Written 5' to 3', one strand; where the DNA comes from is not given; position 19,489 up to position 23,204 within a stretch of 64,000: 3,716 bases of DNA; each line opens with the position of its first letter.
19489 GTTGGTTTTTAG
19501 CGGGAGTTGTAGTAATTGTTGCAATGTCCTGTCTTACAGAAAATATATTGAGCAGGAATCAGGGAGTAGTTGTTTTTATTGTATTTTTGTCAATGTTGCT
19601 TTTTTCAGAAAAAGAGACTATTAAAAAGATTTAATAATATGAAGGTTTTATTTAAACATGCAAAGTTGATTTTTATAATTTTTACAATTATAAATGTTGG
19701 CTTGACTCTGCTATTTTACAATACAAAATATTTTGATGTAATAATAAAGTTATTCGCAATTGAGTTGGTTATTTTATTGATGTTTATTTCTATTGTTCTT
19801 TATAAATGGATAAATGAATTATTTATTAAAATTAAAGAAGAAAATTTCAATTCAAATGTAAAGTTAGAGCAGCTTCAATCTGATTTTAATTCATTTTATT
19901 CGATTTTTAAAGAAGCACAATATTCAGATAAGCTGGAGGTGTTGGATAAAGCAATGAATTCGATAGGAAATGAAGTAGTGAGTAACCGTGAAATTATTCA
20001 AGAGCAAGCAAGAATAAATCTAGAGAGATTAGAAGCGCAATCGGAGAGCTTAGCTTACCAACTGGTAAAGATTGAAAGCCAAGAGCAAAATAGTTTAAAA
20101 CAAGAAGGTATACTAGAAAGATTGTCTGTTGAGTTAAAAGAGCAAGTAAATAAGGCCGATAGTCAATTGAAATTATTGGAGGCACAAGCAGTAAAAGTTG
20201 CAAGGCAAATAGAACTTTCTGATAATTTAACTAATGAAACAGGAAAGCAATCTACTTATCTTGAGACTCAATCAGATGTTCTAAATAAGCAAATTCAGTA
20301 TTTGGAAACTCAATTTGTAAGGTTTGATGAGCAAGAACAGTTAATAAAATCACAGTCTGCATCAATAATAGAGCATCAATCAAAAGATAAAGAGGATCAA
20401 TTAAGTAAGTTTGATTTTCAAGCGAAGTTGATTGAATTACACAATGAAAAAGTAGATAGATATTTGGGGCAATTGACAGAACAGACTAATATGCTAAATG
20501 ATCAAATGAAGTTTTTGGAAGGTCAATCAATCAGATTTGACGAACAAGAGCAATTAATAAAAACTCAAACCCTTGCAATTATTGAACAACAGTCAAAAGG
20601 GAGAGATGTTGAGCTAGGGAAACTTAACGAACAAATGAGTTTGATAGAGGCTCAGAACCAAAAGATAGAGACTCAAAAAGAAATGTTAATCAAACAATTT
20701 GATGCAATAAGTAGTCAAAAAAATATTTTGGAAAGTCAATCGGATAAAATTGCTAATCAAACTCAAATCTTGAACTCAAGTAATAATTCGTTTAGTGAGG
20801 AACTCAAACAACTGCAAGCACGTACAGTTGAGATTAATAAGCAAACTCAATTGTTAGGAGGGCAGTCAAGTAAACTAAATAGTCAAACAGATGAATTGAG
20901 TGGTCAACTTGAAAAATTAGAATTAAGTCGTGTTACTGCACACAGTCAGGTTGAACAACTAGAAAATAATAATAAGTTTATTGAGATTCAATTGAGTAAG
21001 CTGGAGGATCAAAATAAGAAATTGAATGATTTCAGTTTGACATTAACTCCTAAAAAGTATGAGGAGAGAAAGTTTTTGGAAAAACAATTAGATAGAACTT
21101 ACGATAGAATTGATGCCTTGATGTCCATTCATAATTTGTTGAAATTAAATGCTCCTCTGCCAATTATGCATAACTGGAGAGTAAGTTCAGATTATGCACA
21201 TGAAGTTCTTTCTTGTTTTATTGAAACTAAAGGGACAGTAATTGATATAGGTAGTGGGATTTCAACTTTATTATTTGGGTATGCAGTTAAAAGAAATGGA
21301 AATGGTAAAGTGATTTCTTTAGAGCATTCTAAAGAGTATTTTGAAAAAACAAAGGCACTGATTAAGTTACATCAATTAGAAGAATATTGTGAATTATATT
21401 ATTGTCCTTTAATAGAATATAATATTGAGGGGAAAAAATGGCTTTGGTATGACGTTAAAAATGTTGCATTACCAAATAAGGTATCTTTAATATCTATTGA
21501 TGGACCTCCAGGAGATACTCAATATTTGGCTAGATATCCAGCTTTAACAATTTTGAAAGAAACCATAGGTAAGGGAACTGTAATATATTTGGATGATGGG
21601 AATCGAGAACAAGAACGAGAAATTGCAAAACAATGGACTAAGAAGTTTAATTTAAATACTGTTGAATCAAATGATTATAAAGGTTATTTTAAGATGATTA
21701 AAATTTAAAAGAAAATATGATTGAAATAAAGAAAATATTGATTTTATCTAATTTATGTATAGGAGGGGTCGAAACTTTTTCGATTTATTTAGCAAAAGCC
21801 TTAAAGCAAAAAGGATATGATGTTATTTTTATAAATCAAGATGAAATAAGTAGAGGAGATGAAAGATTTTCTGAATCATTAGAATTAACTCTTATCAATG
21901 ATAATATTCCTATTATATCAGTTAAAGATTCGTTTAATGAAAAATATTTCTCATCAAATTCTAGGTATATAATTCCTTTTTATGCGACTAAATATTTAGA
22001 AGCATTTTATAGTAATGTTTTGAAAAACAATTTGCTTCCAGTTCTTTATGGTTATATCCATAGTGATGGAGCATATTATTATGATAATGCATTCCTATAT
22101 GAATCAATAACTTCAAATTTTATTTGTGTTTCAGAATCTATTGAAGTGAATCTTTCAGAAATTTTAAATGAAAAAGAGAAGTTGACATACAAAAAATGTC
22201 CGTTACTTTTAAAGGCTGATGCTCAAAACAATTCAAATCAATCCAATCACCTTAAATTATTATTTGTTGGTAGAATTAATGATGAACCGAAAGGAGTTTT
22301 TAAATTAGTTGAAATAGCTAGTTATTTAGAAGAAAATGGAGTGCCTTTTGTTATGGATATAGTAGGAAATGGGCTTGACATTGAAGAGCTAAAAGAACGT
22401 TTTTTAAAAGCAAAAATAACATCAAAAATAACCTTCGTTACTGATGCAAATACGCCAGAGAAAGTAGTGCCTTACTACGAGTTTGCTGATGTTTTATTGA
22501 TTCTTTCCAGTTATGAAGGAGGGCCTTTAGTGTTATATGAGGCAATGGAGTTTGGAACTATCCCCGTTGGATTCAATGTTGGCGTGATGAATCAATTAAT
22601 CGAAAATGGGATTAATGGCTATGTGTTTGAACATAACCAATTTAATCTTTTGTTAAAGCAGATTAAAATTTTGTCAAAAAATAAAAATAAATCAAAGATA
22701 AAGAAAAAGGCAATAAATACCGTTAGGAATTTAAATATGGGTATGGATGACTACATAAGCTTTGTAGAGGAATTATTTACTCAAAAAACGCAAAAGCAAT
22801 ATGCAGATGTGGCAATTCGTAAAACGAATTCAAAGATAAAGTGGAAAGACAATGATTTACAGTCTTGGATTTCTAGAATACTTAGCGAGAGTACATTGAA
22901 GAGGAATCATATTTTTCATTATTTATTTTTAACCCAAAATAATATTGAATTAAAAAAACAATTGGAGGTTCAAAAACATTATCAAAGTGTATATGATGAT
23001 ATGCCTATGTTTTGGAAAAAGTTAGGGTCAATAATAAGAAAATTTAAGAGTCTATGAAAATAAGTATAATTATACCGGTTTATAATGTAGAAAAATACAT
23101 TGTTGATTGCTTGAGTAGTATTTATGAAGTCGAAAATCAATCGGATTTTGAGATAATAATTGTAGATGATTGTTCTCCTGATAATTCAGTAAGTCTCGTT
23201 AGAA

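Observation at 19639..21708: Membrane-anchored ~430-residue coiled coil fused to a SAM-methyltransferase-like domain inside an ABC-exporter glycan locus: candidate chain-length ruler/terminator with inverted WbdD-like architecture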

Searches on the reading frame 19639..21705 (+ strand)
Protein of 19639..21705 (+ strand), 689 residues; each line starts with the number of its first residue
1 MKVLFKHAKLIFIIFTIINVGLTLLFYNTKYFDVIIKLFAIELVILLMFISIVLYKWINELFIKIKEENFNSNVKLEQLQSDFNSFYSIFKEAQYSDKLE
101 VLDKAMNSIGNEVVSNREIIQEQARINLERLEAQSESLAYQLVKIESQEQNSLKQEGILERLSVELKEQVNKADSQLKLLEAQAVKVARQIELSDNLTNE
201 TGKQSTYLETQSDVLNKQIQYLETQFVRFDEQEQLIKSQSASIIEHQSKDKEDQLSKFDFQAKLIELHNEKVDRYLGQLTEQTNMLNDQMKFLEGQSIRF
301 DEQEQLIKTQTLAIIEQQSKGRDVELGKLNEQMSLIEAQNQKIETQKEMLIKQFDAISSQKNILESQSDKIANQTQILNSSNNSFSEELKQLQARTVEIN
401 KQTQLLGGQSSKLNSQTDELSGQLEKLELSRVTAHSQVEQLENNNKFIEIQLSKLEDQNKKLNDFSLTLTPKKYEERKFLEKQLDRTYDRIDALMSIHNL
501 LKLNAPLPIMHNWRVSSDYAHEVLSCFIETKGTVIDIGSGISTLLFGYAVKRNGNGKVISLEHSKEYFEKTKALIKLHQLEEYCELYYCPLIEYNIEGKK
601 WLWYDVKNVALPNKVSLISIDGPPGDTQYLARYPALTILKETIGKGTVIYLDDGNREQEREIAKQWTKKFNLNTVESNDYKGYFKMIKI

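Call 3: search_protein_families(library=pfam, proteins=[window:19639-21705:+], max_evalue=0.01)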
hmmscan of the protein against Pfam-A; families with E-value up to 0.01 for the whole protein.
window:19639-21705:+ (689 aa): 2 families
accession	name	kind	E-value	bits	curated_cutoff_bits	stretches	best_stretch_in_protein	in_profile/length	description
PF13578.12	Methyltransf_24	-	2.3e-06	28.9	26.3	1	536-653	2-104/105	Methyltransferase domain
PF01135.25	PCMT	-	0.0016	18.7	20.3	1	504-581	45-124/210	Protein-L-isoaspartate(D-aspartate) O-methyltransferase (PCMT)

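Call 4: search_protein_families(library=ncbifam, proteins=[window:19639-21705:+], max_evalue=1)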
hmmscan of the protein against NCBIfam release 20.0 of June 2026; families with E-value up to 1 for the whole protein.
window:19639-21705:+ (689 aa): 5 families
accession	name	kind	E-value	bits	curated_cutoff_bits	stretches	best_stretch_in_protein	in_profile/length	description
TIGR02168.1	SMC_prok_B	equivalog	4e-05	21.6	567.35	2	240-499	247-501/1181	chromosome segregation protein SMC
NF038350.1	taxis_HmpF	equivalog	0.00017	20.1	200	2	311-490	223-403/553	pilus motility taxis protein HmpF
TIGR02169.1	SMC_prok_A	equivalog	0.00053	17.8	729.4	1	304-497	786-974/1165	chromosome segregation protein SMC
NF045487.1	ASRP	equivalog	0.0018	17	300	1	367-494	311-434/593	archaea-specific SMC-related protein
TIGR01444.1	fkbM_fam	subfamily_domain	0.003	18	37.7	1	533-584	1-50/143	FkbM family methyltransferase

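Call 6: find_homologous_proteins(query=window:19639-21705:+, max_evalue=0.001)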
Query window:19639-21705:+ (689 aa): 1 proteins with E <= 0.001 among 8000 candidates.
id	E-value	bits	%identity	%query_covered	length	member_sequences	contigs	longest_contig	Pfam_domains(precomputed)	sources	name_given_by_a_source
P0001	0.0e+0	1463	100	100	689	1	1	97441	PF13578.13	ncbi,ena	-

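Call 8: find_encoding_contigs(protein=P0001, flank=2000, max_places=3)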
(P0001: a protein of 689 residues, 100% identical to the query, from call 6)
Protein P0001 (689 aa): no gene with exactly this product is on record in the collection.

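Call 52: predict_structure(alignment_id=A3)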
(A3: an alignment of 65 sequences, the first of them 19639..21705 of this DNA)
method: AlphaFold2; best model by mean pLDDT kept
length: 689 residues; sequences in the alignment: 65
mean_pLDDT: 78.3   pTM: 0.44
mean pLDDT of the five models: 78.3, 77.1, 76.7, 74.3, 73.2
residues with pLDDT >= 90: 205; 70-90: 302; 50-70: 139; < 50: 43
segments of 3 or more residues with pLDDT < 50: 71-75, 149-153, 198-201, 242-257
pLDDT, mean of each block of 10 residues (from residue 1): 68 86 75 72 82 87 71 55 67 52 56 55 69 71 56 55 75 73 71 58 61 72 69 64 39 44 69 75 79 83 86 84 71 86 85 82 80 74 70 73 61 69 75 73 76 75 59 86 93 97 96 89 97 94 98 98 97 98 98 98 98 98 95 98 98 97 98 96 97
secondary structure, 60 per line:
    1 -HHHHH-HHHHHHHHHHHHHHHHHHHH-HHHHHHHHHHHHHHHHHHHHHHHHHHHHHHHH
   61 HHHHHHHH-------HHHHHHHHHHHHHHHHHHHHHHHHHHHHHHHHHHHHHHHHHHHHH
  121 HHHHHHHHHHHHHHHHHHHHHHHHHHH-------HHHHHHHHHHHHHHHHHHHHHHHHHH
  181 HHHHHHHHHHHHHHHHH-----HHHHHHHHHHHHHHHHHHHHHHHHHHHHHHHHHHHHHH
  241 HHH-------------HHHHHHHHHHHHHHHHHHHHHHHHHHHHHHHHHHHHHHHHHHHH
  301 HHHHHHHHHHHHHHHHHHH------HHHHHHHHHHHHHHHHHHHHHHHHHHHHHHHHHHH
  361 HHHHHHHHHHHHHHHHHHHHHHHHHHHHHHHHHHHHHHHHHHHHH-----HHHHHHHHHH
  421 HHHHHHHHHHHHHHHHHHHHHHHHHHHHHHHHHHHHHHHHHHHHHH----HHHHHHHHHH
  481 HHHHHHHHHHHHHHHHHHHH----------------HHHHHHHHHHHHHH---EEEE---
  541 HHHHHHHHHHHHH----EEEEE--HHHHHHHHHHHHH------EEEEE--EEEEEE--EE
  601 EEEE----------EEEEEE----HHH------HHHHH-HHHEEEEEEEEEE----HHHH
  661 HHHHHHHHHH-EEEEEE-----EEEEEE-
elements in order (helices of 4 or more, strands of 3 or more residues): H2-6 H8-27 H29-68 H76-147 H155-197 H203-243 H257-319 H326-405 H411-466 H471-500 H517-530 E534-537 H541-553 E558-562 H565-577 E584-588 E591-596 E599-604 E615-620 H634-638 E643-652 H657-670 E672-677 E683-688

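Call 67: list_cluster_members(proteins=[P0001, P0003, P0005])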
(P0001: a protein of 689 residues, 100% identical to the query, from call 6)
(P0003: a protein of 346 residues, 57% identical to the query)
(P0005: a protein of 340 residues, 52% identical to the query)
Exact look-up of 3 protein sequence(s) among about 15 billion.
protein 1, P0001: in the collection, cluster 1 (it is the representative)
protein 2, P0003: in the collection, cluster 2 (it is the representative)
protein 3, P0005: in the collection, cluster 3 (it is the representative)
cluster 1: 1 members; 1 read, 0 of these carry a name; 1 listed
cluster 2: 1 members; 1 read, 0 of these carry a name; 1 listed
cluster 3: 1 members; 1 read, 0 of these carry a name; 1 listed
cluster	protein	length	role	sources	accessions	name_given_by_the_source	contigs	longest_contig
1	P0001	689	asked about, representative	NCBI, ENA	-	-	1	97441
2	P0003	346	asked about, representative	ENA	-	-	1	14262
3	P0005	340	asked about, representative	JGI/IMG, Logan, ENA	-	-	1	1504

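Call 93: fold_search(model_id=the predicted structure, library=pdb)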
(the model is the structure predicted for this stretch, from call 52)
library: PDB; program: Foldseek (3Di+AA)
matches with E <= 10: 985; with E <= 0.001: 286
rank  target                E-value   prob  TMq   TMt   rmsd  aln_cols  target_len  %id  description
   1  4pca_D                3.2e-07  1.00  0.21  0.59   5.6       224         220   12  X-ray crystal structure of an O-methyltransferase from Anaplasma phagocytophilum bound to SAH and Manganese (released 2014-06-18)
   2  4qvk_A                1.1e-06  1.00  0.20  0.55   4.7       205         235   12  Apo-crystal structure of Podospora anserina methyltransferase PaMTH1 (released 2015-05-27)
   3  4oa5_A                1.1e-06  1.00  0.21  0.62   5.6       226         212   12  X-ray crystal structure of an O-methyltransferase from Anaplasma phagocytophilum bound to SAH solved by iodide SAD pha (released 2014-03-05)
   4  8c9v                  1.2e-06  1.00  0.21  0.73   5.7       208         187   16  O-methyltransferase from Desulfuromonas acetoxidans (released 2023-04-05)
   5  4pca_A                1.4e-06  1.00  0.21  0.59   5.6       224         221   12  X-ray crystal structure of an O-methyltransferase from Anaplasma phagocytophilum bound to SAH and Manganese (released 2014-06-18)
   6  4pca_C                1.6e-06  1.00  0.21  0.60   5.4       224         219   13  X-ray crystal structure of an O-methyltransferase from Anaplasma phagocytophilum bound to SAH and Manganese (released 2014-06-18)
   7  5k09_A                1.8e-06  1.00  0.21  0.62   5.7       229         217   13  Crystal Structure of COMT in complex with a thiazole ligand (released 2016-09-07)
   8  4pca_B                2.0e-06  1.00  0.20  0.59   5.8       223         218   14  X-ray crystal structure of an O-methyltransferase from Anaplasma phagocytophilum bound to SAH and Manganese (released 2014-06-18)
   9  1jr4                  2.2e-06  1.00  0.21  0.65   5.9       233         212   12  CATECHOL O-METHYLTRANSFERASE BISUBSTRATE-INHIBITOR COMPLEX (released 2002-08-10)
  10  3dul_A                2.2e-06  1.00  0.21  0.64   5.5       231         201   17  Crystal Structure Analysis of the O-methyltransferase from Bacillus cereus (released 2008-08-05)
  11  4ymg_A                2.3e-06  1.00  0.23  0.61   5.6       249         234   12  Crystal structure of SAM-bound Podospora anserina methyltransferase PaMTH1 (released 2015-05-27)
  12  4oa8_B                2.5e-06  1.00  0.21  0.64   4.2       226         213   13  X-ray crystal structure of O-methyltransferase from Anaplasma phagocytophilum in apo form (released 2014-01-15)
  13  4ymg_B                2.5e-06  1.00  0.23  0.60   5.6       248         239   12  Crystal structure of SAM-bound Podospora anserina methyltransferase PaMTH1 (released 2015-05-27)
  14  5zy6_B                3.8e-06  1.00  0.21  0.55   5.9       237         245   14  catechol methyltransferase spCOMT (released 2019-05-22)
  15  6jcl_H                3.8e-06  1.00  0.20  0.58   6.3       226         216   12  Crystal structure of cofactor-bound Rv0187 from MTB (released 2019-12-11)
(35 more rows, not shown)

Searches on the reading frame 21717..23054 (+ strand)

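Call 3: search_protein_families(library=pfam, proteins=[window:21717-23054:+], max_evalue=0.01)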
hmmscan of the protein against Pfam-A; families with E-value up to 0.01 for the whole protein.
window:21717-23054:+ (446 aa): 4 families
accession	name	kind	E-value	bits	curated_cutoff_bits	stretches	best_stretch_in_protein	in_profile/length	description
PF00534.26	Glycos_transf_1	-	1.7e-26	93.3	26.4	1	171-331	8-168/172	Glycosyl transferases group 1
PF13692.12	Glyco_trans_1_4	-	1.4e-17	64.7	27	1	180-319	3-139/142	Glycosyl transferases group 1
PF20706.3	GT4-conflict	-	3.5e-05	23.4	26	1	170-281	189-306/385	Family 4 Glycosyltransferase in conflict systems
PF13439.12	Glyco_transf_4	-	0.0023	18.4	28.5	0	15-50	1-31/170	Glycosyltransferase Family 4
